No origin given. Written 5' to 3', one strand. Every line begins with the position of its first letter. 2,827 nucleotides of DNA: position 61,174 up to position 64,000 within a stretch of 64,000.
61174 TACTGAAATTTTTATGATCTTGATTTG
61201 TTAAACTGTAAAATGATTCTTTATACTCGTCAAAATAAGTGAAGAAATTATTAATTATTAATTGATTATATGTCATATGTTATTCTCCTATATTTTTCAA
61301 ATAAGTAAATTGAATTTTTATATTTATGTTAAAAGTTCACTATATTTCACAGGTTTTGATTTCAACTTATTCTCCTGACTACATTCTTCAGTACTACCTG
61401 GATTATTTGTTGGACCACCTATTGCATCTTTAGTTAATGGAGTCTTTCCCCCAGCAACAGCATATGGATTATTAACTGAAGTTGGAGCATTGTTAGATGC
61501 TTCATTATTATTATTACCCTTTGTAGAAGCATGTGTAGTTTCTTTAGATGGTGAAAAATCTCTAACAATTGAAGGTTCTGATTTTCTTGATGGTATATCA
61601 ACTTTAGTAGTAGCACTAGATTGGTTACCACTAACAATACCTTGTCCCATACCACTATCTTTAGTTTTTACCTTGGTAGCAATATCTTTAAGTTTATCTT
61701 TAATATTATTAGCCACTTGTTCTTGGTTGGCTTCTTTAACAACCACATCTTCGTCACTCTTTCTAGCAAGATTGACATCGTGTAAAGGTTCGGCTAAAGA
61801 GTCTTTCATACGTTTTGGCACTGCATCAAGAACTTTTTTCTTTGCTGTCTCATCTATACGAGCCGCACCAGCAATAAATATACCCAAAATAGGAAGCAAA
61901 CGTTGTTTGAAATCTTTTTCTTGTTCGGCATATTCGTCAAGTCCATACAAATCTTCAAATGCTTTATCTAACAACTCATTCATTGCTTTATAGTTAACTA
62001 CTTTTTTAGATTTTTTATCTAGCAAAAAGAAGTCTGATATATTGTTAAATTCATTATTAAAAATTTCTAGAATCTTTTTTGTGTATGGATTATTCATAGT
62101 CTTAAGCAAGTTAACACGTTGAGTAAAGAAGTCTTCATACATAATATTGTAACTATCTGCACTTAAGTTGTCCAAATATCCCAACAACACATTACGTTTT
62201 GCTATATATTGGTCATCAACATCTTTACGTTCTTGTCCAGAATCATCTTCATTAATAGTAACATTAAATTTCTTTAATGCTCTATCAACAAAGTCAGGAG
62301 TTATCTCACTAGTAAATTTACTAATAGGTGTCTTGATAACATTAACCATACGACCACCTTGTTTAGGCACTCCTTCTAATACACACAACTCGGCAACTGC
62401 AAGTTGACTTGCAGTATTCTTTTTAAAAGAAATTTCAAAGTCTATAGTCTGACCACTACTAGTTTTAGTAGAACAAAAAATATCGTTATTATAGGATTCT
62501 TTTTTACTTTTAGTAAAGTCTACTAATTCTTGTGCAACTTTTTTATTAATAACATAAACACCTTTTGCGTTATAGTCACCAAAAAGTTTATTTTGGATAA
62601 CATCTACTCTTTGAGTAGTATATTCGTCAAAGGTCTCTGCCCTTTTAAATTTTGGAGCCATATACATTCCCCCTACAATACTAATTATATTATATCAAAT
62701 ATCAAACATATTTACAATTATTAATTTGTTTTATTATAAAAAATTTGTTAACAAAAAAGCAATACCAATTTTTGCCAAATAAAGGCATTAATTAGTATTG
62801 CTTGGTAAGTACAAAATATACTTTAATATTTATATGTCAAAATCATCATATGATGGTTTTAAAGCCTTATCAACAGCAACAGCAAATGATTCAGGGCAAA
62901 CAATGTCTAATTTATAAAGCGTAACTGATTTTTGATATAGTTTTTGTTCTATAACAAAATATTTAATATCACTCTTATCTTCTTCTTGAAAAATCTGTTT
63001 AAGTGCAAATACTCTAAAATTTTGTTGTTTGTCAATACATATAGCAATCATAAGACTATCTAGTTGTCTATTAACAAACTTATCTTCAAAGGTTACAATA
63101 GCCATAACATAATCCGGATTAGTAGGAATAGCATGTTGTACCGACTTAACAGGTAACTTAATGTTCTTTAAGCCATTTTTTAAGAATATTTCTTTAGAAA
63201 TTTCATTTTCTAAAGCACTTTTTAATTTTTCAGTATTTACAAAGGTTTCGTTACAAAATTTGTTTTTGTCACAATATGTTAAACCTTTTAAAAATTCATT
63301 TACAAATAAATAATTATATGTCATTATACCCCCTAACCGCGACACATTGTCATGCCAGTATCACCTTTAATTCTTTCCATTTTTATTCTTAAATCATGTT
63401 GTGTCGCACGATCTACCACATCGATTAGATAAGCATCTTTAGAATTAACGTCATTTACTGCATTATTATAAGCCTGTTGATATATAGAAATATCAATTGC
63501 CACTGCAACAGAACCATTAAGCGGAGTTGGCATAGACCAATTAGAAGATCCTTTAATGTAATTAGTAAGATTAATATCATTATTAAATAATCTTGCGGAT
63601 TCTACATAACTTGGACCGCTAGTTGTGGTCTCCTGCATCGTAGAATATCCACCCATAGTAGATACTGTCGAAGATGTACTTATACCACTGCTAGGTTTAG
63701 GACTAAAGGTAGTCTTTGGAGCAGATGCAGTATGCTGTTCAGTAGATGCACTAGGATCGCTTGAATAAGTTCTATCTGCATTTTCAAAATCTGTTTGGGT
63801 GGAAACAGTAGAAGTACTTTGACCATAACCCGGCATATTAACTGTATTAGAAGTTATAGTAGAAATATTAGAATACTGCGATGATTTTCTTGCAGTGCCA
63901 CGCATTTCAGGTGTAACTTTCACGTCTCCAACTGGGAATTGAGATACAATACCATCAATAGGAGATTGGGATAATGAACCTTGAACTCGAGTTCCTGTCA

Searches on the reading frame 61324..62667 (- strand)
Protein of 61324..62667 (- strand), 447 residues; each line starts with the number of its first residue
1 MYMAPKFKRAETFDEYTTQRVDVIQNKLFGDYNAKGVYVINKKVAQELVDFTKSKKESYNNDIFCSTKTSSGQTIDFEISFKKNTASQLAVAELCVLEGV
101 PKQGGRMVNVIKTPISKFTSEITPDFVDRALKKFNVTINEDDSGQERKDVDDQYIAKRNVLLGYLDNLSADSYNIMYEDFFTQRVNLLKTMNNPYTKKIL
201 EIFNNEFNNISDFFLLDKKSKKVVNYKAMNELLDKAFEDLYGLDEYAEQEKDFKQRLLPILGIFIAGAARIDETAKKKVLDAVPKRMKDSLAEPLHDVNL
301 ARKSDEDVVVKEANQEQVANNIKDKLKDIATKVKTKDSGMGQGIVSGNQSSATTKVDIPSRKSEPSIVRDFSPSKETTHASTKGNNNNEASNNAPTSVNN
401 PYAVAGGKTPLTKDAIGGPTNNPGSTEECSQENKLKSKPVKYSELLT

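Call 63: find_encoding_contigs(protein=window:61324-62667:-, flank=10000, max_places=8)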
Protein window:61324-62667:- (447 aa): no gene with exactly this product is on record in the collection.

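Call 74: search_protein_families(library=pfam, proteins=[window:61324-62667:-])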
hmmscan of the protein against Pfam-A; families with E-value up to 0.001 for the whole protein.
window:61324-62667:- (447 aa): 0 families

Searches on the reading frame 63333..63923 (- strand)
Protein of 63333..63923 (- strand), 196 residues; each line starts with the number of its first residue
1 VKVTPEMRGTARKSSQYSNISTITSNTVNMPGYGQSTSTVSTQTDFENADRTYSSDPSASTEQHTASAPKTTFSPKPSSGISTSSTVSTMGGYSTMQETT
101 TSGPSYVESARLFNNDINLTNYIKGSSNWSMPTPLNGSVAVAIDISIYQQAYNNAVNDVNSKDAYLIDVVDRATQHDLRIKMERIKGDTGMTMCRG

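Call 62: find_encoding_contigs(protein=window:63333-63923:-, flank=10000, max_places=8)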
Protein window:63333-63923:- (196 aa): no gene with exactly this product is on record in the collection.
